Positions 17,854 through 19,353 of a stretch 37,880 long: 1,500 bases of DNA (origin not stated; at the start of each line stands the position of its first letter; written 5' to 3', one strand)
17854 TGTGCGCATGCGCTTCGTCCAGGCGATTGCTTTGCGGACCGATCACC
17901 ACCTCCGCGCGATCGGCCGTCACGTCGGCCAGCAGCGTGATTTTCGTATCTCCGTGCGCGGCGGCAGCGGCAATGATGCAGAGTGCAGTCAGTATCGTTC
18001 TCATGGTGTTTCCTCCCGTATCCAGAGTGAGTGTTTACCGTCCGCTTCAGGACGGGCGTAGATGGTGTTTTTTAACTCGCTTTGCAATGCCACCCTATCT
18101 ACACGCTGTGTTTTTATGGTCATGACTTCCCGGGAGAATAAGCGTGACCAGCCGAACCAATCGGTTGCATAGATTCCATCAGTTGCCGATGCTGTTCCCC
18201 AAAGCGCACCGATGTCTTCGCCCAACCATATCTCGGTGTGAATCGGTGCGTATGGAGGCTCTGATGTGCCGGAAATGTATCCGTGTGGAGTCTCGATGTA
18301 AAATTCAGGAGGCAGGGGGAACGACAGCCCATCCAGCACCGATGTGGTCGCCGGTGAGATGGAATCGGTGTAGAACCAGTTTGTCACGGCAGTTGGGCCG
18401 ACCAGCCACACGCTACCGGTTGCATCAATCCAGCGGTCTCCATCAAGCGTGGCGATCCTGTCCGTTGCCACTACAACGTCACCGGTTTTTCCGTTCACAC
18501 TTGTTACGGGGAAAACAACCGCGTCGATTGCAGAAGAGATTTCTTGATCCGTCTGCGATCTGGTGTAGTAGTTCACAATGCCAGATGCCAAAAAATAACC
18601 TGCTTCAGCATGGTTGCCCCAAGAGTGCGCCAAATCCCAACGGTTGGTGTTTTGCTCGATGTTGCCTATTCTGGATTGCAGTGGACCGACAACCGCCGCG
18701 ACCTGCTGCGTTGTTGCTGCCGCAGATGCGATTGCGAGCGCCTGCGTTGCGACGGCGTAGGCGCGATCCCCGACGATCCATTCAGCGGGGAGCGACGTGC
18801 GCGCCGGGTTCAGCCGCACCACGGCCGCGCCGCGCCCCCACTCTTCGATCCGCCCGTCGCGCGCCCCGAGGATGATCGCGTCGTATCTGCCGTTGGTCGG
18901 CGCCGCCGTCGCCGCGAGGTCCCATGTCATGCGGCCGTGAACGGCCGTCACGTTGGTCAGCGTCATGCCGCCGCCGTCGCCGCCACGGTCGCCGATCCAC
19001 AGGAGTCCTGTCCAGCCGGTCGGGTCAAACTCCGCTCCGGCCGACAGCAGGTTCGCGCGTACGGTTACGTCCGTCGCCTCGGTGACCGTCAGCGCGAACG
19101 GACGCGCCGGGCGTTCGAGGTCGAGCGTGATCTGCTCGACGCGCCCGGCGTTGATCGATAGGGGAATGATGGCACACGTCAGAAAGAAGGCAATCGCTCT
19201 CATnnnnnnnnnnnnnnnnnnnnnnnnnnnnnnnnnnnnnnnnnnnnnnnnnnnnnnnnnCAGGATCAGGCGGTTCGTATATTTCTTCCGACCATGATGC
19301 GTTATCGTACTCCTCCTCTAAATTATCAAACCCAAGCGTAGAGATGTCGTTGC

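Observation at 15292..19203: Tightly coupled operon in which tail-fibre-like proteins carry Sec-type signal peptides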

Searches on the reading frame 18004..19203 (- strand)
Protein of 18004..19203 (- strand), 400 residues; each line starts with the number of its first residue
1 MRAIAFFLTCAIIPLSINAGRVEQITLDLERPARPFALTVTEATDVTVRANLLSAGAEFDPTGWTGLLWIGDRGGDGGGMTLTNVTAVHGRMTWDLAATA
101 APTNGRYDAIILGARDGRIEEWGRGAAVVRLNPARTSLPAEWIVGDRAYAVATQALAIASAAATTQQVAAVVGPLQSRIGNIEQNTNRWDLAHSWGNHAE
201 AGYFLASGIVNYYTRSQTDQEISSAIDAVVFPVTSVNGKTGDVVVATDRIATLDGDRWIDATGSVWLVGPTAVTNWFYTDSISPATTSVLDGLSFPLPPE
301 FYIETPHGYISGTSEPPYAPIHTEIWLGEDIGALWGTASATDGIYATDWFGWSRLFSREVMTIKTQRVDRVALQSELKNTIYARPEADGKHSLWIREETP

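Call 5: search_protein_families(library=pfam, proteins=[window:18004-19203:-], max_evalue=0.1)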
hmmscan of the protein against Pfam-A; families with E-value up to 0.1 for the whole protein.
window:18004-19203:- (400 aa): 0 families

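Call 6: search_protein_families(library=phrogs, proteins=[window:18004-19203:-], max_evalue=0.1)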
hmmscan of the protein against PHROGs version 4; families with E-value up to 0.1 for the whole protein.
window:18004-19203:- (400 aa): 0 families

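Call 9: search_protein_families(library=ncbifam, proteins=[window:18004-19203:-], max_evalue=0.1)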
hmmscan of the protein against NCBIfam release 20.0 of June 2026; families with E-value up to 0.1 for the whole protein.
window:18004-19203:- (400 aa): 0 families

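Call 11: find_homologous_proteins(query=window:18004-19203:-)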
Query window:18004-19203:- (400 aa): 7 proteins with E <= 0.001 among 8000 candidates.
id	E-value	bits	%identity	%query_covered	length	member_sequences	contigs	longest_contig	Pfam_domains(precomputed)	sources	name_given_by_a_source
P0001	7.4e-266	900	100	100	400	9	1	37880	-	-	-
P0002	6.8e-94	333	85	46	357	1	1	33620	-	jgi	jgi:hypothetical protein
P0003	1.7e-86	309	76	49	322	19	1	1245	-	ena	-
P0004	1.6e-79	286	72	49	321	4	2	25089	-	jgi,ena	-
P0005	1.3e-48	184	57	39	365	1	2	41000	-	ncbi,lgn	-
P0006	1.9e-45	174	52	44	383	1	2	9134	-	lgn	-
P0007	2.3e-39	154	40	69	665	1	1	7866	-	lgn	-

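Call 13: find_encoding_contigs(protein=P0005, flank=10000, max_places=3)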
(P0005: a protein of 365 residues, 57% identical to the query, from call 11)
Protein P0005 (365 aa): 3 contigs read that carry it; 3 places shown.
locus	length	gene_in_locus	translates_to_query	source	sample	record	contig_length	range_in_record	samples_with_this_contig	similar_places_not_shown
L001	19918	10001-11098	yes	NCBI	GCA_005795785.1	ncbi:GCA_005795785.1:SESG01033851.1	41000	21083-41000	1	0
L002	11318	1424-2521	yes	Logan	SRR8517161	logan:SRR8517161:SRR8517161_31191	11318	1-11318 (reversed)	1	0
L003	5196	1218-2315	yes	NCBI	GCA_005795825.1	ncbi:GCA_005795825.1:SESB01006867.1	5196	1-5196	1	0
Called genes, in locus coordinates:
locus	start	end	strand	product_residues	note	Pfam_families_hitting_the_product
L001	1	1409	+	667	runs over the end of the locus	PF06152:Phage_min_cap2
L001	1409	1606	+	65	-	-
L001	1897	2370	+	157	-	-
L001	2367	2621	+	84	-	-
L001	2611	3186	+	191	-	-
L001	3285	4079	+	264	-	-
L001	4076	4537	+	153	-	-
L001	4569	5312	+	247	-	-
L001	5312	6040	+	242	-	-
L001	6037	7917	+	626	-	-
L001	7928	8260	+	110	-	-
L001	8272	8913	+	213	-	-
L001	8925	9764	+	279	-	-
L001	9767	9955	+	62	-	-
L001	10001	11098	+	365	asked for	-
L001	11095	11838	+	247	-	-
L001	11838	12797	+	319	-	-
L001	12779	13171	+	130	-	-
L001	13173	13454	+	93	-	-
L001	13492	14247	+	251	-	-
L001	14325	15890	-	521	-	PF00239:Resolvase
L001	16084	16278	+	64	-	-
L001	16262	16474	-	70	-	PF13619:KTSC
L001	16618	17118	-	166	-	-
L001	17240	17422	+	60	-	-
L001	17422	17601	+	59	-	PF07878:RHH_5 (weak)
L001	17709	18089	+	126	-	-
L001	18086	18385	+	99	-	-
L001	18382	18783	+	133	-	-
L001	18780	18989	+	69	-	-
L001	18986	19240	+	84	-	-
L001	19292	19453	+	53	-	-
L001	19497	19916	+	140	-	?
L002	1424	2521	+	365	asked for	-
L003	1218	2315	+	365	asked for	-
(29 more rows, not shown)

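Call 14: find_encoding_contigs(protein=P0002, flank=10000, max_places=3)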
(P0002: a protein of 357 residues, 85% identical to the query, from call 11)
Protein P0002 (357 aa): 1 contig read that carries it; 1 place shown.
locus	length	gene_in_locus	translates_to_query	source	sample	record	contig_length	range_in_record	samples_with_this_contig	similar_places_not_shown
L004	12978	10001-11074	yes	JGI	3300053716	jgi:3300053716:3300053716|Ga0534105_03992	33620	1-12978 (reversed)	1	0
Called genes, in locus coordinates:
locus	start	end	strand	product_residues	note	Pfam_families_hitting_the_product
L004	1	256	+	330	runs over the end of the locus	PF20036:Gp13-like (weak)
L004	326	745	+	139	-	-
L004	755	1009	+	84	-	-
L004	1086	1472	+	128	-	-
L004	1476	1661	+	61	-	-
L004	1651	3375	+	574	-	PF06152:Phage_min_cap2, PF18810:PBECR2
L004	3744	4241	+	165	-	-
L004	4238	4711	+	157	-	-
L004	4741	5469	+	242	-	-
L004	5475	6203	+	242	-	-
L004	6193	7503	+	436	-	-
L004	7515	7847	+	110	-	-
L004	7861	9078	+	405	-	-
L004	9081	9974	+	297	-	-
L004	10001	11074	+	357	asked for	-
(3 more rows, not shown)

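Call 15: find_encoding_contigs(protein=P0004, flank=10000, max_places=3)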
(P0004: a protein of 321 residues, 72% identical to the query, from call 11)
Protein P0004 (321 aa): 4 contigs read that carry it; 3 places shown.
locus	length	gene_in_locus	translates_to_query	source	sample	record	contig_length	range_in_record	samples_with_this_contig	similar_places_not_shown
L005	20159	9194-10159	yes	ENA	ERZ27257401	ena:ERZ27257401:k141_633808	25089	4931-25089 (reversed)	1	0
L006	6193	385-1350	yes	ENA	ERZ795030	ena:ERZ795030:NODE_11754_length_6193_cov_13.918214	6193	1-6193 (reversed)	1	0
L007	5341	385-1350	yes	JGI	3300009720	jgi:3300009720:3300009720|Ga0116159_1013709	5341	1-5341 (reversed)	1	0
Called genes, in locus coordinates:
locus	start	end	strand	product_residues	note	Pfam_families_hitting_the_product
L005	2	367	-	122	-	?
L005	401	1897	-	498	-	PF14691:Fer4_20, PF01262:AlaDh_PNT_C (faint), PF13738:Pyr_redox_3 (faint), PF00070:Pyr_redox (faint), PF07992:Pyr_redox_2, PF12831:FAD_oxidored (faint), PF13450:NAD_binding_8 (weak)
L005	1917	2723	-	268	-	PF08843:AbiEii (faint)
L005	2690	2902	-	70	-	-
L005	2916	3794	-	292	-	PF00175:NAD_binding_1 (weak), PF10418:DHODB_Fe-S_bind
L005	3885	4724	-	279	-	PF03446:NAD_binding_2 (weak), PF03807:F420_oxidored, PF02153:PDH_N, PF20463:PDH_C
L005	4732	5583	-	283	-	PF04909:Amidohydro_2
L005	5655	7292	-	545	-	PF07607:DUF1570 (weak)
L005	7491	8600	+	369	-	PF05598:DUF772 (weak), PF01609:DDE_Tnp_1 (weak)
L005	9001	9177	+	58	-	-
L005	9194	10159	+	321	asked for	-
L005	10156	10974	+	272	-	-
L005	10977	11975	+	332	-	-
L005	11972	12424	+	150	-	-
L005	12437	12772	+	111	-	-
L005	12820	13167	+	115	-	-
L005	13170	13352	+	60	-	-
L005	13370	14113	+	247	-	-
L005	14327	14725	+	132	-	PF00472:RF-1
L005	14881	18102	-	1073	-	PF17757:UvrB_inter, PF02559:CarD_TRCF_RID, PF00270:DEAD, PF04851:ResIII, PF00271:Helicase_C, PF03461:TRCF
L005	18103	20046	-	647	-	PF13646:HEAT_2, PF00514:Arm (faint), PF13646:HEAT_2 (weak)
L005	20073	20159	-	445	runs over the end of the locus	PF01408:GFO_IDH_MocA, PF19051:GFO_IDH_MocA_C2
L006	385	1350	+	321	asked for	-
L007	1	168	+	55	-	?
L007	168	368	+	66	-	-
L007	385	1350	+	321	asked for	-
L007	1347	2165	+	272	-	-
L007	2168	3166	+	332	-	-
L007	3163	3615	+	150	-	-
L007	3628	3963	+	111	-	-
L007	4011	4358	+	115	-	-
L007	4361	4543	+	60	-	-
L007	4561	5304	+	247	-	-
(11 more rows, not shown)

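Call 37: search_solved_structures(query=window:18004-19203:-, max_evalue=1)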
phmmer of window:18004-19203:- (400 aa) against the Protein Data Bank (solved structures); distinct sequences matched with E-value up to 1: 8.
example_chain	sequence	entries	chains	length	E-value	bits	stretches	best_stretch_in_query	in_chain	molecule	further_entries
1avf_A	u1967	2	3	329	0.017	17.5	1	284-322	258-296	GASTRICSIN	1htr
5u4p_B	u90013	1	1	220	0.36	13.1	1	161-240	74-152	26S proteasome regulatory subunit RPN11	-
4ocl_B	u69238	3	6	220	0.36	13.1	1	161-240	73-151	26S proteasome regulatory subunit RPN11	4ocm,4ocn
5w83_B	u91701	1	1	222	0.37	13.1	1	161-240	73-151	Ubiquitin carboxyl-terminal hydrolase RPN11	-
4owp_B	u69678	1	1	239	0.43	12.9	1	161-240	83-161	26S proteasome regulatory subunit RPN11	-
4o8x_B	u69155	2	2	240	0.43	12.9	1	161-240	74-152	26S proteasome regulatory subunit RPN11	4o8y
6fvt_V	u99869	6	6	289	0.65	12.3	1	161-240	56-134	Ubiquitin carboxyl-terminal hydrolase RPN11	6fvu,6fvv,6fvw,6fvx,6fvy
3jck_G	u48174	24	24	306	0.7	12.2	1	161-240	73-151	Ubiquitin carboxyl-terminal hydrolase RPN11 | 26S PROTEASOME REGULATORY SUBUNIT RPN11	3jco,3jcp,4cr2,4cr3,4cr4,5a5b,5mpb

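Call 46: search_dna_similar(query=window:18004-19203:-, collection=phages, mode=protein, max_evalue=0.01, max_rows=15)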
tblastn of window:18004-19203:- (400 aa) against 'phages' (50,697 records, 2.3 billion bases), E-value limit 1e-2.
No match.

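Call 48: predict_structure(alignment_id=A3)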
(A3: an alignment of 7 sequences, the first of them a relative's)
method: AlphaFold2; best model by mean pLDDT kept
length: 400 residues; sequences in the alignment: 7
mean_pLDDT: 41.7   pTM: 0.31
mean pLDDT of the five models: 41.7, 39.5, 38.9, 37.7, 34.9
residues with pLDDT >= 90: 0; 70-90: 38; 50-70: 69; < 50: 293
segments of 3 or more residues with pLDDT < 50: 1-20, 30-32, 128-176, 180-182, 184-400
pLDDT, mean of each block of 10 residues (from residue 1): 25 31 53 61 62 68 71 58 78 71 59 72 59 41 39 44 39 47 47 37 34 36 34 33 34 38 37 26 29 28 29 34 26 27 26 24 30 24 31 26
secondary structure, 60 per line:
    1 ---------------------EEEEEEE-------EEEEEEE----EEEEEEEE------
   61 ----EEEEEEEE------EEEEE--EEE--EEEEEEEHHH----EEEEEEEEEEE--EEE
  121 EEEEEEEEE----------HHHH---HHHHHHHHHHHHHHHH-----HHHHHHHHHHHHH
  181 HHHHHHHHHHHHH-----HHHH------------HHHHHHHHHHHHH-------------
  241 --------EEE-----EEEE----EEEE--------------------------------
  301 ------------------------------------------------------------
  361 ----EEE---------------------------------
elements in order: E22-28 E36-42 E47-54 E65-72 E79-83 E86-88 E91-97 E105-115 E118-129 H140-143 H147-162 H168-193 H199-202 H215-227 E249-251 E257-260 E265-268 E365-367
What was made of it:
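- Tried and rejected: The full-length A model was too poor to use (pLDDT 41.7, call 48).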

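Call 65: search_protein_families(library=pfam, alignment_id=A5, max_evalue=0.001)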
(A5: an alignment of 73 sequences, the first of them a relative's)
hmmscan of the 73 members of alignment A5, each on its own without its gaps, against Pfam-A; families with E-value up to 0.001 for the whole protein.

A. member 1, P0001 (400 aa): 0 families

B. families by the number of members that match (of 73 scanned): 5 families
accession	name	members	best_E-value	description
PF13306.12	LRR_5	6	2.2e-24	BspA type Leucine rich repeat region (6 copies)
PF05658.19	YadA_head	2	5e-10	YadA head domain repeat (2 copies)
PF13855.12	LRR_8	2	0.00015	Leucine rich repeat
PF13385.13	Laminin_G_3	1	6.5e-16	Concanavalin A-like lectin/glucanases superfamily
PF00354.24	Pentaxin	1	1.6e-06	Pentaxin family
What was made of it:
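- On BppU-type baseplate protein, N-terminal domain (Pfam BppU_N; TP901-1 ORF48): None of 73 family members matched at E<=1e-3 (call 65).
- Closest known: BppU. Different: No sequence-level match to Pfam BppU_N (calls 5, 65).
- Pfam's BppU_N model does not match (calls 5, 65). Relatives carry C-terminal modules typical of secreted adhesins: LRR_5, YadA_head, Laminin_G_3 and Pentaxin (call 65).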

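Call 76: search_protein_families(library=pfam, proteins=[L001:11095-11835:+, L001:11838-12794:+, L001:12779-13168:+], max_evalue=0.05)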
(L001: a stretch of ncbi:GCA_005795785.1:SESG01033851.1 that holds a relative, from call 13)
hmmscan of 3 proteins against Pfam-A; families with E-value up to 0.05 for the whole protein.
L001:11095-11835:+ (247 aa): 0 families

L001:11838-12794:+ (319 aa): 1 family
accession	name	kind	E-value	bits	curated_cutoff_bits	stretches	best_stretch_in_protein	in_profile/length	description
PF10111.15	Glyco_tranf_2_2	-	0.02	14.8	27.3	1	224-269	149-195/276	Glycosyltransferase like family 2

L001:12779-13168:+ (130 aa): 0 families

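Call 98: search_protein_families(library=padloc, proteins=[window:18004-19203:-], max_evalue=0.05)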
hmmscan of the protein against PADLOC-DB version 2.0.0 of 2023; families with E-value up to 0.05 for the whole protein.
window:18004-19203:- (400 aa): 0 families

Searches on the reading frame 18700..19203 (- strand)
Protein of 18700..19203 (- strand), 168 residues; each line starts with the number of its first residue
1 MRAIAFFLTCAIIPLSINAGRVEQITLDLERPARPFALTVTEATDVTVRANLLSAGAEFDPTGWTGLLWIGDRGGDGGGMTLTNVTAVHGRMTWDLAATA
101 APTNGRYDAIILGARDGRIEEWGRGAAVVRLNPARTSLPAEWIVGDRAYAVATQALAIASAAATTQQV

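Call 20: find_related_loci(query=A1, collection=viral_contigs, flank=10000)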
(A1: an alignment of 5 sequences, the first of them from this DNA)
Query A1 (168 aa) in viral_contigs; peptide patterns used: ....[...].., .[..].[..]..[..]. (x = any residue, [..] = any of these).
218 stretches matched a pattern, but none encodes a relative of the query by tblastn (E <= 1e-3).
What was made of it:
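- Tried and rejected: IMG/VR scan with A's N-domain: no relatives (call 20).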

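Call 21: find_related_loci(query=A1, collection=genome_contigs, flank=10000)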
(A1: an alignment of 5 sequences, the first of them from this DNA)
Query A1 (168 aa) in genome_contigs; peptide patterns used: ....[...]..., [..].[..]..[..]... (x = any residue, [..] = any of these).
47 stretches matched a pattern; 2 encode a relative of the query (tblastn E <= 1e-3); 2 distinct loci.
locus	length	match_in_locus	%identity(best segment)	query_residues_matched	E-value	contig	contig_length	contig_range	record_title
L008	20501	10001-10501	87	1-168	4e-77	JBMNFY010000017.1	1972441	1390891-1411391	MAG: Kiritimatiellia bacterium isolate SBF912LR0HQ0162 contig_5049, whole genome shotgun sequence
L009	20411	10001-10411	58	21-160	1e-52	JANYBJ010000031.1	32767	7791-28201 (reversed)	MAG: bacterium isolate GL140_5_metabat_74_sub GL140_5_k141_2526768, whole genome shotgun sequence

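Call 76: search_protein_families(library=pfam, proteins=[L009:8942-9922:+, L009:6345-8174:+], max_evalue=0.05)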
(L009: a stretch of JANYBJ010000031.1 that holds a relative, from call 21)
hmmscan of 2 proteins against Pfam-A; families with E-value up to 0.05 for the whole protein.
L009:8942-9922:+ (327 aa): 0 families

L009:6345-8174:+ (610 aa): 1 family
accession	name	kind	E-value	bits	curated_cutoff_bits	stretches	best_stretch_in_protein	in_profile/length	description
PF00482.28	T2SSF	-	0.007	16.8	25.2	0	125-185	2-57/125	Type II secretion system (T2SS), protein F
